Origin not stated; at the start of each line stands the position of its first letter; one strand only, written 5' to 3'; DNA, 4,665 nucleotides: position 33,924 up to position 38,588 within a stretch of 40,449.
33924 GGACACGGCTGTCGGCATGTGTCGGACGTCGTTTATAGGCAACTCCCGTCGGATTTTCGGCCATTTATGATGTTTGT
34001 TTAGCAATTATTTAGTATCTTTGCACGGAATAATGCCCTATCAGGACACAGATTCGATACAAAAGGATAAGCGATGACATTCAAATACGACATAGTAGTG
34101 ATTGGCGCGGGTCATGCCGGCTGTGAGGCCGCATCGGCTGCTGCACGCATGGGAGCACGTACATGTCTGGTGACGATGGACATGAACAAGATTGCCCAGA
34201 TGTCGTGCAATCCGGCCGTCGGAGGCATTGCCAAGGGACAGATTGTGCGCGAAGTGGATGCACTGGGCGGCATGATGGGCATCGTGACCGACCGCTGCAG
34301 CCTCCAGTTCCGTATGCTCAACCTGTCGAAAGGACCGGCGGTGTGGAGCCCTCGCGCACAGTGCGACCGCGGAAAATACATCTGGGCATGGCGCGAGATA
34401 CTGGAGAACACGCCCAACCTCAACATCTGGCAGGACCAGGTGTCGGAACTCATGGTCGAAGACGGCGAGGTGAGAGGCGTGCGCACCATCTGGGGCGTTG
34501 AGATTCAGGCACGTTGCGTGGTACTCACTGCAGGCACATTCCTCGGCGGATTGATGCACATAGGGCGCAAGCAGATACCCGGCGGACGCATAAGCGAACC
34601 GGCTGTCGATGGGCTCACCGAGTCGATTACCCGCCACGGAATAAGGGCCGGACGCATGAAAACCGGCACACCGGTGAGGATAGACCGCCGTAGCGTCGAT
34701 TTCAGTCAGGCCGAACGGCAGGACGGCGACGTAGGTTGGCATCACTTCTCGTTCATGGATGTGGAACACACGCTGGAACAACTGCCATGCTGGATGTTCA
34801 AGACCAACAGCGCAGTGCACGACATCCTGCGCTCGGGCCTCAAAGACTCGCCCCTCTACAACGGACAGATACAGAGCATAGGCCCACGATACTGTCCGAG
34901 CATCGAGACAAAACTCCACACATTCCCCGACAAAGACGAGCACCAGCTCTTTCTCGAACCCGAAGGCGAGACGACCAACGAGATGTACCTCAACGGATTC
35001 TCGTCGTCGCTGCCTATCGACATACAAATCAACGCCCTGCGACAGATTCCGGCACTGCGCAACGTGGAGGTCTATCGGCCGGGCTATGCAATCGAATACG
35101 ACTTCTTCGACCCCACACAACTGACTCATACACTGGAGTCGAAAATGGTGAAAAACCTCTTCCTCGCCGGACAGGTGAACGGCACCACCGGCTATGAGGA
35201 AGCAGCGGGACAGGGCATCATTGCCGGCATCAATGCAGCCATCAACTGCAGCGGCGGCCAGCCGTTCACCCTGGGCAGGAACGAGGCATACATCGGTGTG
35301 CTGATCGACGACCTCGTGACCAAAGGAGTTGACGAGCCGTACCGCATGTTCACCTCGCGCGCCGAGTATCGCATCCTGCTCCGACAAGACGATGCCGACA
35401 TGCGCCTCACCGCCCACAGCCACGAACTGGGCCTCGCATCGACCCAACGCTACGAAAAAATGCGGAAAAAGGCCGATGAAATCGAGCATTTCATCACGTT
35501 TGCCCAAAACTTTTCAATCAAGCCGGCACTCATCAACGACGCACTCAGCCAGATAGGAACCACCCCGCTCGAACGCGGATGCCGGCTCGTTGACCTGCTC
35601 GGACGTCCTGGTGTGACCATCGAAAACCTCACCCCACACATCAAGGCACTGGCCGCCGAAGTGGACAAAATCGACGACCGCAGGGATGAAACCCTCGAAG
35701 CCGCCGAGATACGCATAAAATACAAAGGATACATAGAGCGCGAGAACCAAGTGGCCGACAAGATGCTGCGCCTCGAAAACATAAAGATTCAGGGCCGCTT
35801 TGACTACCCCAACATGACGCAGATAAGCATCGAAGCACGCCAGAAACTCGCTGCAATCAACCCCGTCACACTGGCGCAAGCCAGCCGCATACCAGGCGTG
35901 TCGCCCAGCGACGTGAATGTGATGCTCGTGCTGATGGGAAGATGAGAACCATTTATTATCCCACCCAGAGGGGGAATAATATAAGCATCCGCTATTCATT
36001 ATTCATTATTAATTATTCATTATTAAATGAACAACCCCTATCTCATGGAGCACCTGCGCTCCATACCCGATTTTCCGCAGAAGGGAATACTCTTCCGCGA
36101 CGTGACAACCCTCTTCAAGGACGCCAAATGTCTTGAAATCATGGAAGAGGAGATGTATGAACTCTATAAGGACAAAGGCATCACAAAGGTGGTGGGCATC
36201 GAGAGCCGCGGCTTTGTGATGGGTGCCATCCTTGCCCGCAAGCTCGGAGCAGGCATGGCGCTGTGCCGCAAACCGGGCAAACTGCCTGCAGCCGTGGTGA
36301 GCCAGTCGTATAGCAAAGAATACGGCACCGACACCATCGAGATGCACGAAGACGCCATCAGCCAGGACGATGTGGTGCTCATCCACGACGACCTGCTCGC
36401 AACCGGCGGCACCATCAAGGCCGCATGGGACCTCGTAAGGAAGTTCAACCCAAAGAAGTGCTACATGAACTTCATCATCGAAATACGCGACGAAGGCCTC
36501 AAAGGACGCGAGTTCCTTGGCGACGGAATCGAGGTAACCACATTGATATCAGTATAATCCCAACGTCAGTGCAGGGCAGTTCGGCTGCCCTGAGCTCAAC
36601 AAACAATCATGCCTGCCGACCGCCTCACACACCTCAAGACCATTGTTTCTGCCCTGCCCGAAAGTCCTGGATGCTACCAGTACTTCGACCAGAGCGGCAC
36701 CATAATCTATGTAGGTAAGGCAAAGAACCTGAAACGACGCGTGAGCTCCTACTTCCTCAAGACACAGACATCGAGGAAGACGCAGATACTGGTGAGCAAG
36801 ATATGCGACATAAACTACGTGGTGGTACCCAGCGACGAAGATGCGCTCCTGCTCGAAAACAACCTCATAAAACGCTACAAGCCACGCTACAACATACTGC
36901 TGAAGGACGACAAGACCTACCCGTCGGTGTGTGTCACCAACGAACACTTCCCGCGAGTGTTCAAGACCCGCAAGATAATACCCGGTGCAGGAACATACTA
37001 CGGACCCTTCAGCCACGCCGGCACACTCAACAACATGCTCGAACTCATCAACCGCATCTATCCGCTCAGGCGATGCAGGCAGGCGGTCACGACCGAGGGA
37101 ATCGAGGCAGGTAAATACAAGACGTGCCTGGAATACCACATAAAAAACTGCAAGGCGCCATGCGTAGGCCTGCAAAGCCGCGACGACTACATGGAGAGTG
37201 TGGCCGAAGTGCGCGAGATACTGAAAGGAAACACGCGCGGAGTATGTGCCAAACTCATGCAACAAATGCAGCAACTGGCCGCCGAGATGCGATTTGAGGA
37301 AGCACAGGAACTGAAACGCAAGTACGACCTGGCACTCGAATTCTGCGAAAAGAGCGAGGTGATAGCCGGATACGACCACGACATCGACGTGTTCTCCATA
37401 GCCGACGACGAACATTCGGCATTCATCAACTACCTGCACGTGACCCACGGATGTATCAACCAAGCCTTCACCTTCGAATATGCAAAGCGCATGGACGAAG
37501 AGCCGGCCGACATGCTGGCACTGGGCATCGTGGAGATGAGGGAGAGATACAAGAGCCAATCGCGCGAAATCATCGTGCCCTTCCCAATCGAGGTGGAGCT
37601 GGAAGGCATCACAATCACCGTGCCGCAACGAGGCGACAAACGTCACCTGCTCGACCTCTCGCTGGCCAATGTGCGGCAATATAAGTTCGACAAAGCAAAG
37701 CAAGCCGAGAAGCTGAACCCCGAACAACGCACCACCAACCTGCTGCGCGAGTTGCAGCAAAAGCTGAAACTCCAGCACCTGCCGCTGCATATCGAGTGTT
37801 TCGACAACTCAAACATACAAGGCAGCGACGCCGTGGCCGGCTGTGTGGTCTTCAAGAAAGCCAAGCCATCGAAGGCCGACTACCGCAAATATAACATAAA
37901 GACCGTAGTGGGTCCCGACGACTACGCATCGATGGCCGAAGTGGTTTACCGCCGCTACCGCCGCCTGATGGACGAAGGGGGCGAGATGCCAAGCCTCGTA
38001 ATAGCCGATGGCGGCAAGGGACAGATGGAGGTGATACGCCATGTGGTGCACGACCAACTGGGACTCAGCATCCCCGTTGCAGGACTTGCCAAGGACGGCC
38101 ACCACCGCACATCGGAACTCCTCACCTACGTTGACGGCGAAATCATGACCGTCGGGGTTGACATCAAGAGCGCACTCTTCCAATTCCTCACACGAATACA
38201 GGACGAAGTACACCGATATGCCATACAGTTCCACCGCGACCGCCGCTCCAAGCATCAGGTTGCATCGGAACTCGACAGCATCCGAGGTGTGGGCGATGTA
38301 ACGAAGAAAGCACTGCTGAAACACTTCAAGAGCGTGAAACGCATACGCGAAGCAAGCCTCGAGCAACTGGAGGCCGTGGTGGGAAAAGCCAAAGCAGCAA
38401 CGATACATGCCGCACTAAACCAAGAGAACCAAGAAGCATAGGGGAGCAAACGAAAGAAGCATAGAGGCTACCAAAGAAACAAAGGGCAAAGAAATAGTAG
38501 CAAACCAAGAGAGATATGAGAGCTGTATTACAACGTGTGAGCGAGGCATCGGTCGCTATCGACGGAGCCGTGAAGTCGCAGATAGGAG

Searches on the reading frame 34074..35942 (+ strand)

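Call 8: search_protein_families(library=pfam, proteins=[window:34074-35942:+], max_evalue=0.001)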
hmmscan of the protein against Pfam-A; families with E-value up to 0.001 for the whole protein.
window:34074-35942:+ (623 aa): 9 families
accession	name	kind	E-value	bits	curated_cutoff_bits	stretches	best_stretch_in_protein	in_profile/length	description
PF01134.28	GIDA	-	4.9e-160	533.3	22.1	1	6-394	1-389/391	Glucose inhibited division protein A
PF21680.2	GIDA_C_1st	-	7.3e-22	78.4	24.7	1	458-558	2-96/96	tRNA modifying enzyme MnmG/GidA C-terminal helical domain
PF13932.14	SAM_GIDA_C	-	2e-20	72.8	27.1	1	563-618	2-57/57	tRNA modifying enzyme MnmG/GidA C-terminal helical bundle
PF12831.13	FAD_oxidored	-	4.6e-07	29.9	27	1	6-34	1-29/416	FAD dependent oxidoreductase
PF01266.30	DAO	-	3.5e-06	27.2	27.9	0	89-160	137-208/353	FAD dependent oxidoreductase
PF07992.20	Pyr_redox_2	-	4.2e-05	23.6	26.1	1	5-40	1-35/291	Pyridine nucleotide-disulphide oxidoreductase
PF01262.27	AlaDh_PNT_C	-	7.8e-05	22.6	23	1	6-43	30-67/214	Alanine dehydrogenase/PNT, C-terminal domain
PF00890.30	FAD_binding_2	-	8.5e-05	22.4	20.4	1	6-35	1-30/414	FAD binding domain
PF00070.33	Pyr_redox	-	0.00033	21.5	22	0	7-35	2-30/82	Pyridine nucleotide-disulphide oxidoreductase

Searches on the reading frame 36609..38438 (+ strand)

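Call 8: search_protein_families(library=pfam, proteins=[window:36609-38438:+], max_evalue=0.001)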
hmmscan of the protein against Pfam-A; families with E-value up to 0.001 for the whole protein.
window:36609-38438:+ (610 aa): 6 families
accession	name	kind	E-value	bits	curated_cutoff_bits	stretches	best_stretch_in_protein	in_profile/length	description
PF08459.17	UvrC_RNaseH_dom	-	2e-52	177.7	22.3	1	383-539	1-159/159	UvrC RNAse H endonuclease domain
PF22920.2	UvrC_RNaseH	-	8.3e-14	51.9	24.3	1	258-357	1-111/116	UvrC Ribonuclease H-like domain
PF01541.30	GIY-YIG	-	1e-10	42.2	22.6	1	20-95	2-78/78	GIY-YIG catalytic domain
PF14520.12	HHH_5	-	1.9e-08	35.1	27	1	553-604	2-56/57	Helix-hairpin-helix domain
PF12826.13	HHH_2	-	3.6e-07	30.7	27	1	557-607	7-59/64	Helix-hairpin-helix motif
PF24348.1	DUF7508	-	0.00025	21.6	26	0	11-45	13-46/79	Domain of unknown function (DUF7508)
